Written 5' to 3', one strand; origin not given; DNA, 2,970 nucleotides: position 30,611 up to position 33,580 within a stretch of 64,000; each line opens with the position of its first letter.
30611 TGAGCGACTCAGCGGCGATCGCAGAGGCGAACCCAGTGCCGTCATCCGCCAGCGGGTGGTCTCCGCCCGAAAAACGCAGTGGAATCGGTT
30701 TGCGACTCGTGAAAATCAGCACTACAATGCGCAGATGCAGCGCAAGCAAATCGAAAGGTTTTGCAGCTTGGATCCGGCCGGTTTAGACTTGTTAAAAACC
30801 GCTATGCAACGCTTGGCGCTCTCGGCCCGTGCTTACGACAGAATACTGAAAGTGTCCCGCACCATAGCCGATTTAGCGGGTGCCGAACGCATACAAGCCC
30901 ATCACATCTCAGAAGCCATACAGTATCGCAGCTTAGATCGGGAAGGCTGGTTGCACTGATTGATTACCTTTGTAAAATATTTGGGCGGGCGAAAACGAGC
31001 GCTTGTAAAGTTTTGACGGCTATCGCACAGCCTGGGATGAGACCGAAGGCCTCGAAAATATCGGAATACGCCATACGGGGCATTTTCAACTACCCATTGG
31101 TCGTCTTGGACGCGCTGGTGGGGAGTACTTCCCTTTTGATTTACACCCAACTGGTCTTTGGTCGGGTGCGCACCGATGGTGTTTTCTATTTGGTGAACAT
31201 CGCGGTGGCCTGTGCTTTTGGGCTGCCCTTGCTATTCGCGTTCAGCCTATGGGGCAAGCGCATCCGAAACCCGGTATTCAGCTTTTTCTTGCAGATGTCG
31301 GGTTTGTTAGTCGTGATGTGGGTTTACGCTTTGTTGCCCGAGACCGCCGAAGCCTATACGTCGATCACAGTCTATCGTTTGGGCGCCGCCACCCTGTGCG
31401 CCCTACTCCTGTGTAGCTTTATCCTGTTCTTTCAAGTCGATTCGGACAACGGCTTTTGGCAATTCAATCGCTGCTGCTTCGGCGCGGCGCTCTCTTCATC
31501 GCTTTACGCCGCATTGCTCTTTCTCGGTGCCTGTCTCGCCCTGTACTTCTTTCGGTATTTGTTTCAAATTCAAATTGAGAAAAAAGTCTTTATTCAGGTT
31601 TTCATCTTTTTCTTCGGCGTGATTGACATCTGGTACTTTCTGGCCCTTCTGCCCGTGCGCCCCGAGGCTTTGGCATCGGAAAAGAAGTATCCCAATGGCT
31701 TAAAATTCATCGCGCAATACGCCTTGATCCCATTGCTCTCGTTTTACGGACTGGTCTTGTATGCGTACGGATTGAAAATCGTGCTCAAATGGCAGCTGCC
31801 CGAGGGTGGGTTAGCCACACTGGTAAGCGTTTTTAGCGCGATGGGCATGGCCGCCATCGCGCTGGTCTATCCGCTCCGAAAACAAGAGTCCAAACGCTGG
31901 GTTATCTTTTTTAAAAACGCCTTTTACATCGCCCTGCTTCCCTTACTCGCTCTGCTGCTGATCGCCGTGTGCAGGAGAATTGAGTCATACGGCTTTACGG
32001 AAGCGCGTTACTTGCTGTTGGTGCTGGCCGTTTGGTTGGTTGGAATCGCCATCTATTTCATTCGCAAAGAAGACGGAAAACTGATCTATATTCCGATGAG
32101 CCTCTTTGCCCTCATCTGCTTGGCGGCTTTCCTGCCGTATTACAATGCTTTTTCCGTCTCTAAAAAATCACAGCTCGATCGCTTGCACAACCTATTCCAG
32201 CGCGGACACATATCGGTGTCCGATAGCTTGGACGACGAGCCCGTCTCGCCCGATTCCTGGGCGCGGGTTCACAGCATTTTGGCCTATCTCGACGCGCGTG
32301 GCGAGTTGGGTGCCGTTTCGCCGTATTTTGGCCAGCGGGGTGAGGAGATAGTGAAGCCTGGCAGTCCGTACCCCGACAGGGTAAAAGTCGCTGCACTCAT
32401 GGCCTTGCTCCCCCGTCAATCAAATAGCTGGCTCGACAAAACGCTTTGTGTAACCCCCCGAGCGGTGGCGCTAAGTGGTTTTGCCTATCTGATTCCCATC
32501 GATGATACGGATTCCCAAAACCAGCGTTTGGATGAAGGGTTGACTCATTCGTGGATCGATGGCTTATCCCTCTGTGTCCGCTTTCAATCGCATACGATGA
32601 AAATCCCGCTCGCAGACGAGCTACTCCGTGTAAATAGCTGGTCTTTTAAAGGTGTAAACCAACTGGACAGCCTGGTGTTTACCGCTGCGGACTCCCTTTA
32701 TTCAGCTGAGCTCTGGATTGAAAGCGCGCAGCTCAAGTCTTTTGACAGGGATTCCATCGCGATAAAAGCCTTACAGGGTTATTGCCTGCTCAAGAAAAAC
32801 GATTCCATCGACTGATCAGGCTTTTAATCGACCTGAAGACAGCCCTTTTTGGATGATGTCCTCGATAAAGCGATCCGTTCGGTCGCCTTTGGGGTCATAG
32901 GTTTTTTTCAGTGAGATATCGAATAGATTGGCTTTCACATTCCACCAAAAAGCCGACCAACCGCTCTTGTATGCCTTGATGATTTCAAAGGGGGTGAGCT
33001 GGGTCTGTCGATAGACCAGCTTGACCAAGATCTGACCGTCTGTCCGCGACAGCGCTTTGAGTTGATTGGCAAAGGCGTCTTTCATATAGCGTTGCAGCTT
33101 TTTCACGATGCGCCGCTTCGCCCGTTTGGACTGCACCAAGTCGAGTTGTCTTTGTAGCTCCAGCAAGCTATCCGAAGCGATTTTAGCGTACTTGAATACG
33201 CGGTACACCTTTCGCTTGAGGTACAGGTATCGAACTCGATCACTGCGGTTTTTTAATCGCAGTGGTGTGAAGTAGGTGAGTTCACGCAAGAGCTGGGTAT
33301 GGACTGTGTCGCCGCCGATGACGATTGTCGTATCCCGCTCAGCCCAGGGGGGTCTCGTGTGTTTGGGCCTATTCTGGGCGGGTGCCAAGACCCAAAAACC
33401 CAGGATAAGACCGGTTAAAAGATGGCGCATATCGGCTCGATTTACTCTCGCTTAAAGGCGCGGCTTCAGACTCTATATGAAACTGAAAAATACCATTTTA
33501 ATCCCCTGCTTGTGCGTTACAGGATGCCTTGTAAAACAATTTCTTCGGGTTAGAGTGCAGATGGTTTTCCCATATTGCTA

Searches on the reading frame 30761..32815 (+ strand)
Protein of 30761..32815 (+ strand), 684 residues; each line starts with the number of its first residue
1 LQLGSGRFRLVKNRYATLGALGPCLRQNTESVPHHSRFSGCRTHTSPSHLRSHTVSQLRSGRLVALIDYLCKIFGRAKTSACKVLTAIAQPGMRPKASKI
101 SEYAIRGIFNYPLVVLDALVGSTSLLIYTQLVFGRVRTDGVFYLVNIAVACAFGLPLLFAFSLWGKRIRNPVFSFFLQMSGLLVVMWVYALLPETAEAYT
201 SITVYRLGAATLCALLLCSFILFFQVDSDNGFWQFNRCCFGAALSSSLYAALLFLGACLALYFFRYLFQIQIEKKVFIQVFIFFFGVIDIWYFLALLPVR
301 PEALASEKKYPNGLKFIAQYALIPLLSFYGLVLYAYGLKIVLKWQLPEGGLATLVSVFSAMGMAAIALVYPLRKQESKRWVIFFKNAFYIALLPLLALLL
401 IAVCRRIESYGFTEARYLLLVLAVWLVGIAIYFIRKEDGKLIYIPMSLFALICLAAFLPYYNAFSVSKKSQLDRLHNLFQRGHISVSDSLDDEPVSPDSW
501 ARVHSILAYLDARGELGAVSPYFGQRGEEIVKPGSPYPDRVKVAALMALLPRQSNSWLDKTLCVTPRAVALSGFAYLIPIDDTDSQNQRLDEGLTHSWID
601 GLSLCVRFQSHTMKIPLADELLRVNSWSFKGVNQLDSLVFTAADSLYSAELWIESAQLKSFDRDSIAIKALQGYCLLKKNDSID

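Call 63: search_protein_families(library=pfam, proteins=[window:30761-32815:+], max_evalue=0.001)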
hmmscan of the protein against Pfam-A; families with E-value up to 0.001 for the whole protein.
window:30761-32815:+ (684 aa): 1 family
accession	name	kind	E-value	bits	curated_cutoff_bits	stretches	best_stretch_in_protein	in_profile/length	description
PF13687.11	DUF4153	-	1.1e-15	58.2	27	1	168-474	13-347/373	Domain of unknown function (DUF4153)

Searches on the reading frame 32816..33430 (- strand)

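Call 63: search_protein_families(library=pfam, proteins=[window:32816-33430:-], max_evalue=0.001)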
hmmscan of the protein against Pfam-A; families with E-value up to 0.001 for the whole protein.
window:32816-33430:- (204 aa): 1 family
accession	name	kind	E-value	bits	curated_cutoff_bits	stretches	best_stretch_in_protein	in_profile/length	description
PF14127.11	DUF4294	-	4.6e-50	170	27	1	41-194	1-154/155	Domain of unknown function (DUF4294)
